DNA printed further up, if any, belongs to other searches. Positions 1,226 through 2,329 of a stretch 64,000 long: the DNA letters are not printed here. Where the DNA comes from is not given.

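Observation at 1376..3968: DUF262 + two distinct HEPN proteins: candidate undescribed three-gene defence operon in an AT-rich islet beside tRNA-Ser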

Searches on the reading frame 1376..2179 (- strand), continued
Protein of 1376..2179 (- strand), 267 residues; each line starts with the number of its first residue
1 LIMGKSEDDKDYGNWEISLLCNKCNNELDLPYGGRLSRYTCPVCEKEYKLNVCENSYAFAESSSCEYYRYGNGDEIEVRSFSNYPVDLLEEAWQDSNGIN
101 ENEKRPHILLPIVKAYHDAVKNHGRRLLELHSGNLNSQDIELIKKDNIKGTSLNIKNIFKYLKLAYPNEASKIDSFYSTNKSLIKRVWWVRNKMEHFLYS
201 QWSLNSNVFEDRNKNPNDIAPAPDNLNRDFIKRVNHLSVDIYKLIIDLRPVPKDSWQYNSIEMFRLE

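Call 83: search_solved_structures(query=A3, max_evalue=10, show_alignments=3)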
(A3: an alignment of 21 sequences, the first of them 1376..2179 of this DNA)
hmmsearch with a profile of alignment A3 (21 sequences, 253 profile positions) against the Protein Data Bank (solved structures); distinct sequences matched with E-value up to 10: 31.
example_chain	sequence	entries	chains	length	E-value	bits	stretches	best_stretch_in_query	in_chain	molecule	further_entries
5b3h_C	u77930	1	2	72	0.029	17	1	22-59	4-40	Zinc finger protein JACKDAW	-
4qiw_P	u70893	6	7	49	0.05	16.2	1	7-35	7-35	DNA-directed RNA polymerase subunit P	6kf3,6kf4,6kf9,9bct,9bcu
6zxw_H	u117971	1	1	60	0.11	15.1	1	5-38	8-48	Uncharacterized protein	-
36ro_P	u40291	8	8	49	0.3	13.6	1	7-34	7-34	DNA-directed RNA polymerase subunit Rpo12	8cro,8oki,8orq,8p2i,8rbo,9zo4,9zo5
5k2m_E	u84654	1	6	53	0.35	13.4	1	6-36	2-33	Probable lysine biosynthesis protein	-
3j0k_L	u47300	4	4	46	0.39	13.3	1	7-37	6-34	DNA-directed RNA polymerases I, II, and III 7.7 kDa polypeptide | DNA-DIRECTED RNA POLYMERASES I, II, AND III SUBUNIT RPABC4, RPB12 | DNA-directed RNA polymeras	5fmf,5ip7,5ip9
2i13_A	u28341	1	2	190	0.5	12.9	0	8-51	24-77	Aart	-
7aoc_I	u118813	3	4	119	0.57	12.7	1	6-37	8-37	DNA-directed RNA polymerase I subunit RPA12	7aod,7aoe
1mey_C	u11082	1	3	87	0.59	12.7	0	23-51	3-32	CONSENSUS ZINC FINGER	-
3vth_A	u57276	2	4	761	0.6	12.7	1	8-52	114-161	Hydrogenase maturation factor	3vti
2kwl_A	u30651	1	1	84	0.73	12.4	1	201-250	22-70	Acyl carrier protein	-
3wwl_A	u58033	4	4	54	0.78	12.3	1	8-36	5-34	Alpha-aminoadipate carrier protein LysW | OrfF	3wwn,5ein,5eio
1i3q_L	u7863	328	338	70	0.89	12.1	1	7-37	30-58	DNA-DIRECTED RNA POLYMERASE II 7.7KD POLYPEPTIDE | DNA-directed RNA polymerase II, chain RPB12 | DNA-directed RNA polymerases I, II, and III 7.7 kDa polypeptide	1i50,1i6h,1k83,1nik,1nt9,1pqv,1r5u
2csh_A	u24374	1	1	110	0.96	12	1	15-59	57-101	Zinc finger protein 297B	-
8bws_L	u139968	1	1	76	1.1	11.8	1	7-37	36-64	DNA-directed RNA polymerases I, II, and III subunit RPABC4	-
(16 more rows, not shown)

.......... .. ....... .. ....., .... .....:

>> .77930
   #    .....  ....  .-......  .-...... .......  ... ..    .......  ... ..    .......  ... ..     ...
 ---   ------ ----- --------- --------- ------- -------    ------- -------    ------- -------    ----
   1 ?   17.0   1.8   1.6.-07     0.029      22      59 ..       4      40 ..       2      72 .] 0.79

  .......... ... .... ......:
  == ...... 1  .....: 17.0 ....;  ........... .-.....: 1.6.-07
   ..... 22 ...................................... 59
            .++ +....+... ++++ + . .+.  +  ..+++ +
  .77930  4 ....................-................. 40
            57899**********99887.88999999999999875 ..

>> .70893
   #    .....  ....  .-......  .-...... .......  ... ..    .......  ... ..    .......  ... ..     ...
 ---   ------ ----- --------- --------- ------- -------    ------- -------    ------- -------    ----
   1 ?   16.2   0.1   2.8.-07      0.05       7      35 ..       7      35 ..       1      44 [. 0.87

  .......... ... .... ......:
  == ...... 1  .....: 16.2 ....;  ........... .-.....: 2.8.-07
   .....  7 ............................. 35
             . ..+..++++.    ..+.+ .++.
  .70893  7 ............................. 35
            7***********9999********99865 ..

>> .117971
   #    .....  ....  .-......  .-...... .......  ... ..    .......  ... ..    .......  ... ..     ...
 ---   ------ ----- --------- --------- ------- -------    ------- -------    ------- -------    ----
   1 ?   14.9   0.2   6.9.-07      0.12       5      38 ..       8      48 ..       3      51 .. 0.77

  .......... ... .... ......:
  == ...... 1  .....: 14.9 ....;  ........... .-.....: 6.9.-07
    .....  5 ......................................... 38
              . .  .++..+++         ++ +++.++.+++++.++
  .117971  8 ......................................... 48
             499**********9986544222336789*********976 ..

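Call 108: fold_search(model_id=the predicted structure, library=viral)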
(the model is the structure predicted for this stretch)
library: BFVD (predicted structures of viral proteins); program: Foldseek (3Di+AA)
matches with E <= 10: 183; with E <= 0.001: 0
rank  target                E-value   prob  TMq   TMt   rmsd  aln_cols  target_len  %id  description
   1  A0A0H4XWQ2            8.4e-02  0.08  0.12  0.05  25.1       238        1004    9  B22R protein [Salmon gill poxvirus]
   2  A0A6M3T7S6            3.1e-01  0.14  0.20  0.27  14.4       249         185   11  (no name in the UniProt tables at hand)
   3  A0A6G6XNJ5            4.1e-01  0.06  0.14  0.06  23.3       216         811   11  (no name in the UniProt tables at hand)
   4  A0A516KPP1            4.6e-01  0.33  0.28  0.40   8.0       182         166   12  (no name in the UniProt tables at hand)
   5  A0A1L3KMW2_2          5.1e-01  0.05  0.13  0.05  19.6       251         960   12  RNA-directed RNA polymerase [Beihai rhabdo-like virus 5]
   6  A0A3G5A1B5            7.4e-01  0.08  0.13  0.20  17.5       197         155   12  Uncharacterized protein [Harvfovirus sp.]
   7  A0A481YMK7            9.8e-01  0.08  0.19  0.20  15.2       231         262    8  Uncharacterized protein [Pithovirus LCDPAC01]
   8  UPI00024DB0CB         9.8e-01  0.07  0.17  0.18  11.8       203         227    8  (no name look-up for this kind of identifier)
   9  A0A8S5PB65            1.0e+00  0.15  0.26  0.32  12.1       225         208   10  MAE-28990/MAE-18760-like HEPN domain-containing protein [Phage sp. ctPtC7]
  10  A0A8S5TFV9            1.1e+00  0.05  0.15  0.08  39.6       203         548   13  STRUCTURAL MAINTENANCE OF CHROMOSOMES PROTEIN [Phage sp. ctL4h4]
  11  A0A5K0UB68            1.1e+00  0.05  0.14  0.15  15.9       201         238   11  t-SNARE coiled-coil homology domain-containing protein [Yasminevirus sp. GU-2018]
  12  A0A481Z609            1.2e+00  0.02  0.11  0.12  23.3       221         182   13  Uncharacterized protein [Pithovirus LCPAC202]
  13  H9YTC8                1.4e+00  0.10  0.19  0.21  10.0       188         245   12  (no name in the UniProt tables at hand)
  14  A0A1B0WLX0            1.4e+00  0.04  0.10  0.14  17.1       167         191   11  (no name in the UniProt tables at hand)
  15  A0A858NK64            1.6e+00  0.12  0.21  0.18  10.4       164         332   10  (no name in the UniProt tables at hand)
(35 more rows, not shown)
